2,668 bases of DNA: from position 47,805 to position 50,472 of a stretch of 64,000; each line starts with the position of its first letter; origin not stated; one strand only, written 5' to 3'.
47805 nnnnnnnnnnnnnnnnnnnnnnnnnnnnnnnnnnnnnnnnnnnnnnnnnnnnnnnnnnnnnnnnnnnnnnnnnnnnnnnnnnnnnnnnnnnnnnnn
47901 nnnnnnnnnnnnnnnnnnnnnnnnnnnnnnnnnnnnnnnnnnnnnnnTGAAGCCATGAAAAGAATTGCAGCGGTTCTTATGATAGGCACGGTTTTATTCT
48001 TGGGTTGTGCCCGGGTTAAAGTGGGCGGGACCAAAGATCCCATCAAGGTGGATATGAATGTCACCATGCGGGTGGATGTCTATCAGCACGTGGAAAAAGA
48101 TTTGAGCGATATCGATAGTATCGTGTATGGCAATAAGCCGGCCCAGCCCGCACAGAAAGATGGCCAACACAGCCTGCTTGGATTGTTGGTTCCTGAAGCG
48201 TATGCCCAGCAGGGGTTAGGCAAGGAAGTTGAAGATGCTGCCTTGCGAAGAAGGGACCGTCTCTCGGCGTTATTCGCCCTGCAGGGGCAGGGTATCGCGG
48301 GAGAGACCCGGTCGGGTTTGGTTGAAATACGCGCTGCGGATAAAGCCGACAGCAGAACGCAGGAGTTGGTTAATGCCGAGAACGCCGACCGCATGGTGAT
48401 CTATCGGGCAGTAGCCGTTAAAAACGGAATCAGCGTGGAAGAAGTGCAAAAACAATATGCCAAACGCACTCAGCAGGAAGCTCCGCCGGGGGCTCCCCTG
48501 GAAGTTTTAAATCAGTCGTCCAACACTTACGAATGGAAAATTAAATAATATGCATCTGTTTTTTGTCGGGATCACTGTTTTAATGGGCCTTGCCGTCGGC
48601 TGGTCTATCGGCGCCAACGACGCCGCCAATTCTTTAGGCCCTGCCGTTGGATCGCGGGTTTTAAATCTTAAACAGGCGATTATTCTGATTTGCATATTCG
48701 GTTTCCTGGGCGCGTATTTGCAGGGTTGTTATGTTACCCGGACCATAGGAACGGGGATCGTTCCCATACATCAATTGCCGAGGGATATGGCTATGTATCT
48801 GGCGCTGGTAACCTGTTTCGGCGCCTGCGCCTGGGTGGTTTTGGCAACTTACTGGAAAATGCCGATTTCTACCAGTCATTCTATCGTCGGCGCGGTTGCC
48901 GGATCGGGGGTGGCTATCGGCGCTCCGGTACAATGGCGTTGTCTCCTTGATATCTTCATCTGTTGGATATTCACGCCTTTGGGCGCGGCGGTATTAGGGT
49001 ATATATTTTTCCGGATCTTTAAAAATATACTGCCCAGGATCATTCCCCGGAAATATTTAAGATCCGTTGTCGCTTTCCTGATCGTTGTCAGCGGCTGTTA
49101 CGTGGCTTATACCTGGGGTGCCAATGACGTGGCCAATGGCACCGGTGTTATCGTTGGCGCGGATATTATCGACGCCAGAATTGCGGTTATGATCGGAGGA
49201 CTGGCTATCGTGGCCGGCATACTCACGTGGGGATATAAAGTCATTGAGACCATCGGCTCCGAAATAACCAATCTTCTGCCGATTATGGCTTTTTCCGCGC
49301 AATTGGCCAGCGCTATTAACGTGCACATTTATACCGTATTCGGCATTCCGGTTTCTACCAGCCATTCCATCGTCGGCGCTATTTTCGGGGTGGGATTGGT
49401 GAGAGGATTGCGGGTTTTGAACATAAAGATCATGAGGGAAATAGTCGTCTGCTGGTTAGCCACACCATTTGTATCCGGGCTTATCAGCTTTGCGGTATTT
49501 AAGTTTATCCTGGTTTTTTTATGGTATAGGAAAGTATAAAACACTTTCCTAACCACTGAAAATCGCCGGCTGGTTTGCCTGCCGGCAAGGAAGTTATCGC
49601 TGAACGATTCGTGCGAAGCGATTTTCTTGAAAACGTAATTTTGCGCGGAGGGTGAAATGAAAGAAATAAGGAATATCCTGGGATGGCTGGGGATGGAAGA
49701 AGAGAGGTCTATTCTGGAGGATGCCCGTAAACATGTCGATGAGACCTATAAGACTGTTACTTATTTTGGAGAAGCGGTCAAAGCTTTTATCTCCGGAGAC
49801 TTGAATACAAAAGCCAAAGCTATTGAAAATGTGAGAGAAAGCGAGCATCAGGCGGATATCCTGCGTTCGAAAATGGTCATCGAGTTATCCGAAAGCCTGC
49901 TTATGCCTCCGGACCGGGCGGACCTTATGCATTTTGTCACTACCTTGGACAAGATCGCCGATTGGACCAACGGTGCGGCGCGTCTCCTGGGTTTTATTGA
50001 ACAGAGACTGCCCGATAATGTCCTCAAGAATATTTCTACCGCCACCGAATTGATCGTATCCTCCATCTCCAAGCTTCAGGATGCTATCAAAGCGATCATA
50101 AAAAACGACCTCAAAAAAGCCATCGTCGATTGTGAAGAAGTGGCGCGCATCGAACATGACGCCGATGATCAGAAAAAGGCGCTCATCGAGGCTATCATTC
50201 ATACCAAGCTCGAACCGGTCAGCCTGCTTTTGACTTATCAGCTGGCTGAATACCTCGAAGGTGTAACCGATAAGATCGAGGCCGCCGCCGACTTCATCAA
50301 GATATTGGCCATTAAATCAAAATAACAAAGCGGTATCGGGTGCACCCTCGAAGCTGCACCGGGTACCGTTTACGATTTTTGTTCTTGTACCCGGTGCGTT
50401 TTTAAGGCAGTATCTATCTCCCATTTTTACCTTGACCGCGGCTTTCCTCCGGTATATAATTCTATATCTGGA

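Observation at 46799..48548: Compact YdbH / YnbE-YdbL-like envelope module, with YnbE and YdbL fused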

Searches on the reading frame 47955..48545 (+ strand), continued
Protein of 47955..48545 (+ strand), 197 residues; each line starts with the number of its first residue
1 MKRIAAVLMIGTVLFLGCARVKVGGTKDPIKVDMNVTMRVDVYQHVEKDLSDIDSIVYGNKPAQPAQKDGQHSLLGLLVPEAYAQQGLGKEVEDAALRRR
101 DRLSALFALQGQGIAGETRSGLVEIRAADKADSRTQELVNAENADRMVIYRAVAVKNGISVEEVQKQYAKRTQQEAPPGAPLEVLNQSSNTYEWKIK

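Call 75: search_protein_families(library=pfam, proteins=[L059:9592-12111:+, L065:721-1497:+], max_evalue=0.001)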
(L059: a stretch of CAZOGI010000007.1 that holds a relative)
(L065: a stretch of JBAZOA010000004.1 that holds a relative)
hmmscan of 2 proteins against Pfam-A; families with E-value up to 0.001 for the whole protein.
L059:9592-12111:+ (840 aa): 3 families
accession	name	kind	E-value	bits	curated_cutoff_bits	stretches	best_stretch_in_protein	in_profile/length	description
PF05359.17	DUF748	-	3.7e-16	58.8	50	1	17-267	10-257/1037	Domain of Unknown Function (DUF748)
PF13116.12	YhdP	-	1.1e-12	47.2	46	1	18-310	1-294/1224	YhdP protein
PF05170.20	AsmA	-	1.4e-11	44.4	29.8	2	18-142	1-130/607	AsmA family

L065:721-1497:+ (259 aa): 4 families
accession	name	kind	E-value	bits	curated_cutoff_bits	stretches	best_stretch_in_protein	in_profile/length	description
PF00132.30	Hexapep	-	8.6e-30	101.6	27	3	103-131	2-30/36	Bacterial transferase hexapeptide (six repeats)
PF13720.11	Acetyltransf_11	-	9e-26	90.5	24.5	1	174-254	1-81/82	Udp N-acetylglucosamine O-acyltransferase; Domain 2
PF25084.1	LbH_EIF2B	-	1.2e-08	35.4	54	0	30-64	9-42/105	EIF2B subunit epsilon LbH domain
PF25087.1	GMPPB_C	-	0.00064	19.8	39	0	96-166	10-78/110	GMPPB C-terminal domain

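Call 83: find_encoding_contigs(protein=P0001, flank=1500, max_places=2)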
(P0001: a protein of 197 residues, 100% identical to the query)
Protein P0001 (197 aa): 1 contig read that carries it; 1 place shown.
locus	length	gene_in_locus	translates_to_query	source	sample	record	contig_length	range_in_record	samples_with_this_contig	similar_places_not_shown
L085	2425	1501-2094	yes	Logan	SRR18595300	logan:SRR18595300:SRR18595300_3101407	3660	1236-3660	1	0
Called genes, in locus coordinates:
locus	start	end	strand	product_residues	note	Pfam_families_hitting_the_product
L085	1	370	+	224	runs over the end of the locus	PF13484:Fer4_16 (faint)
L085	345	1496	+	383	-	PF05170:AsmA (weak)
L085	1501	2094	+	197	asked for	PF07027:DUF1318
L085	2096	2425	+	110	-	?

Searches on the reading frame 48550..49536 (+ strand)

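Call 3: search_protein_families(library=pfam, proteins=[window:48550-49536:+], max_evalue=1)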
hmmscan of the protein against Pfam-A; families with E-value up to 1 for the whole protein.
window:48550-49536:+ (329 aa): 2 families
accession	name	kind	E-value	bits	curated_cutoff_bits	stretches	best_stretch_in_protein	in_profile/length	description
PF01384.25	PHO4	-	6.7e-79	265.8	33.7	1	20-313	1-350/350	Phosphate transporter family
PF14578.12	GTP_EFTU_D4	-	0.099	13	23.8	1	206-255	11-60/86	Elongation factor Tu domain 4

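Call 4: search_protein_families(library=ncbifam, proteins=[window:48550-49536:+], max_evalue=1)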
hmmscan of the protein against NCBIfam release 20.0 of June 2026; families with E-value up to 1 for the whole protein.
window:48550-49536:+ (329 aa): 2 families
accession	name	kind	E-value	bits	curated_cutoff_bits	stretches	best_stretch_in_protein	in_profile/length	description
NF053884.1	SulfPermCysPBac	equivalog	1e-48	166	400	1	9-321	5-316/354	sulfate permease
NF033774.1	phos_trans_PitA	exception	1.5e-14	53.5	800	3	217-321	390-495/498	inorganic phosphate transporter PitA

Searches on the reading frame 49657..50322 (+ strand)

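Call 3: search_protein_families(library=pfam, proteins=[window:49657-50322:+], max_evalue=1)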
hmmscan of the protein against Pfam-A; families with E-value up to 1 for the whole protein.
window:49657-50322:+ (222 aa): 4 families
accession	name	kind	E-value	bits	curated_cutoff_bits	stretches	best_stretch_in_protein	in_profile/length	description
PF01865.21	PhoU_div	-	2.9e-29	102.4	24.4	1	17-219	7-213/214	Protein of unknown function DUF47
PF20669.3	Exo70_N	-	0.0096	16.6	23.9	1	79-149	19-82/83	Exocyst complex component Exo70 N-terminal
PF20117.4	DUF6507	-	0.11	13.4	25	0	27-59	74-106/120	Family of unknown function (DUF6507)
PF23496.1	Microp_apicomplexa_3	-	0.28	11.8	27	0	23-65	58-100/108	Apicomplexa microprotein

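Call 4: search_protein_families(library=ncbifam, proteins=[window:49657-50322:+], max_evalue=1)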
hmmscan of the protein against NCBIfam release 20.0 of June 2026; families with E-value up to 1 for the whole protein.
window:49657-50322:+ (222 aa): 5 families
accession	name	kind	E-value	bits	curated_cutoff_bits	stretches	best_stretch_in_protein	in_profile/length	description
TIGR00153.1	TIGR00153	hypoth_equivalog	5.9e-27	94.8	104.3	1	22-222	16-217/217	TIGR00153 family protein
TIGR03734.1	PRTRC_parB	hypoth_equivalog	0.004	15.7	278.6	1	106-181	152-222/555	PRTRC system ParB family protein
TIGR02135.1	phoU_full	equivalog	0.005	16.5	130.25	1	90-209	81-198/212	phosphate signaling complex protein PhoU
NF047973.1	CtxProtCheTAlpha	equivalog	0.044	13.8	200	1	86-146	51-106/130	chemotaxis protein CheT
TIGR00106.1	TIGR00106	hypoth_equivalog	0.049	14.3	54.7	0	35-78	34-77/97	MTH1187 family thiamine-binding protein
